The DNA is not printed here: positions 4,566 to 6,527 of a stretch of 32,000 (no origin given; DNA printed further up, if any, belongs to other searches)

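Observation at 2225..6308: B12 acyl-CoA mutase, LLM (F420-type) oxidoreductase and family III CoA-transferase form one translationally coupled cistron chain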

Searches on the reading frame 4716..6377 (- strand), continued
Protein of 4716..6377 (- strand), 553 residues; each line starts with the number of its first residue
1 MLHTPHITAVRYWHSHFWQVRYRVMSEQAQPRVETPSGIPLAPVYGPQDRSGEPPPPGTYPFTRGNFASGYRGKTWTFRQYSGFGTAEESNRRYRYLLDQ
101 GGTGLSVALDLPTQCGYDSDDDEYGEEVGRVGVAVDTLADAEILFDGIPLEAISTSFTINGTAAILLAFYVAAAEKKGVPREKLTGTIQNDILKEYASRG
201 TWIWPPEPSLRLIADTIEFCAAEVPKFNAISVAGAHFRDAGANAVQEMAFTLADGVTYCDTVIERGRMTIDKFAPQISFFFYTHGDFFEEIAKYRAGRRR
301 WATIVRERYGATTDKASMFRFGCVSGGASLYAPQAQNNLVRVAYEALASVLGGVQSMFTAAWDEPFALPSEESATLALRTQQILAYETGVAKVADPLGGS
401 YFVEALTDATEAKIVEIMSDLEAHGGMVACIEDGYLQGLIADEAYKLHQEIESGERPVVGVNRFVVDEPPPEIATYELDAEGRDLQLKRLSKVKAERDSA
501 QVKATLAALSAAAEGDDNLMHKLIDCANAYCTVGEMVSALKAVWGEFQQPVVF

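Call 39: search_protein_families(library=pfam, proteins=[L001:15853-16683:+, L001:16670-17767:+, L001:17774-18538:+, L001:18746-19546:-, L001:19608-20504:-, L001:20628-21575:-], max_evalue=0.01)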
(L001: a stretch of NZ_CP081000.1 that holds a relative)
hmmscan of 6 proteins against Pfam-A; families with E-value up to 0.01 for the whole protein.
L001:15853-16683:+ (276 aa): 2 families
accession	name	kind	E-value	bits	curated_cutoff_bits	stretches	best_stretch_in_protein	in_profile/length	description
PF00441.29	Acyl-CoA_dh_1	-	1.1e-17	65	22.4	1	142-258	18-132/150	Acyl-CoA dehydrogenase, C-terminal domain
PF08028.16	Acyl-CoA_dh_2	-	2.3e-05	25.1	22.7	1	142-240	3-109/134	Acyl-CoA dehydrogenase, C-terminal domain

L001:16670-17767:+ (365 aa): 3 families
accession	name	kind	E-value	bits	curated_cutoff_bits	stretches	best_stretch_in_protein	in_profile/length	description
PF02770.24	Acyl-CoA_dh_M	-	2.5e-20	72.9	33.3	1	118-211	1-95/97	Acyl-CoA dehydrogenase, middle domain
PF02771.21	Acyl-CoA_dh_N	-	2.6e-16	60.4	22.9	1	7-113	2-112/113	Acyl-CoA dehydrogenase, N-terminal domain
PF00441.29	Acyl-CoA_dh_1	-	3.6e-09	37.4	22.4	1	225-361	1-150/150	Acyl-CoA dehydrogenase, C-terminal domain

L001:17774-18538:+ (254 aa): 2 families
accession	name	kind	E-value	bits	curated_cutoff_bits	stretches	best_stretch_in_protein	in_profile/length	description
PF00378.25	ECH_1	-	2.8e-41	142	27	1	15-229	5-219/251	Enoyl-CoA hydratase/isomerase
PF16113.10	ECH_2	-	6.1e-30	105.3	27.2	1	17-216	2-200/335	Enoyl-CoA hydratase/isomerase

L001:18746-19546:- (266 aa): 4 families
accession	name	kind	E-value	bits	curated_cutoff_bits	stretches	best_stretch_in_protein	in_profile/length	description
PF00106.31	adh_short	-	6.4e-45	153.5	26.6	1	26-217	1-185/195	short chain dehydrogenase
PF13561.12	adh_short_C2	-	2e-42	145.8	27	1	32-258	1-228/236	Enoyl-(Acyl carrier protein) reductase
PF08659.16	KR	-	5.2e-09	36.7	22.6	1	29-150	4-123/180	KR domain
PF13460.12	NAD_binding_10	-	0.00034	21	27.2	1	32-189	1-129/184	NAD(P)H-binding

L001:19608-20504:- (298 aa): 12 families
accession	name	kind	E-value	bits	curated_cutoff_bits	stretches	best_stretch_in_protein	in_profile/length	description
PF00106.31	adh_short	-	3e-33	115.4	26.6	1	52-246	3-191/195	short chain dehydrogenase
PF13561.12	adh_short_C2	-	2.7e-30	106.1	27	1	58-291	3-233/236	Enoyl-(Acyl carrier protein) reductase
PF08659.16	KR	-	1.7e-06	28.5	22.6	1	52-118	3-78/180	KR domain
PF02254.24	TrkA_N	-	3.5e-05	24.5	23.8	1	53-112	1-59/116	TrkA-N domain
PF00107.32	ADH_zinc_N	-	0.0002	21.8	31.8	1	60-129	1-67/129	Zinc-binding dehydrogenase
PF03807.23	F420_oxidored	-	0.00031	21.7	21.6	1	57-102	6-56/94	NADP oxidoreductase coenzyme F420-dependent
PF02826.25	2-Hacid_dh_C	-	0.00077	19.3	25.1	1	51-107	37-92/178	D-isomer specific 2-hydroxyacid dehydrogenase, NAD binding domain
PF03435.24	Sacchrp_dh_NADP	-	0.0014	19.4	25.1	1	53-114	1-67/129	Saccharopine dehydrogenase NADP binding domain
PF05368.20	NmrA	-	0.0016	18.6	27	1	53-117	6-72/298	NmrA-like family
PF01370.27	Epimerase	-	0.0036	17.2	20.9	1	53-115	2-63/240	NAD dependent epimerase/dehydratase family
PF06506.16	PrpR_N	-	0.0043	17.1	29.1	1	63-120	109-162/167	Propionate catabolism activator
PF01262.27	AlaDh_PNT_C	-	0.0059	16.5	23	1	51-116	29-94/214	Alanine dehydrogenase/PNT, C-terminal domain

L001:20628-21575:- (315 aa): 0 families
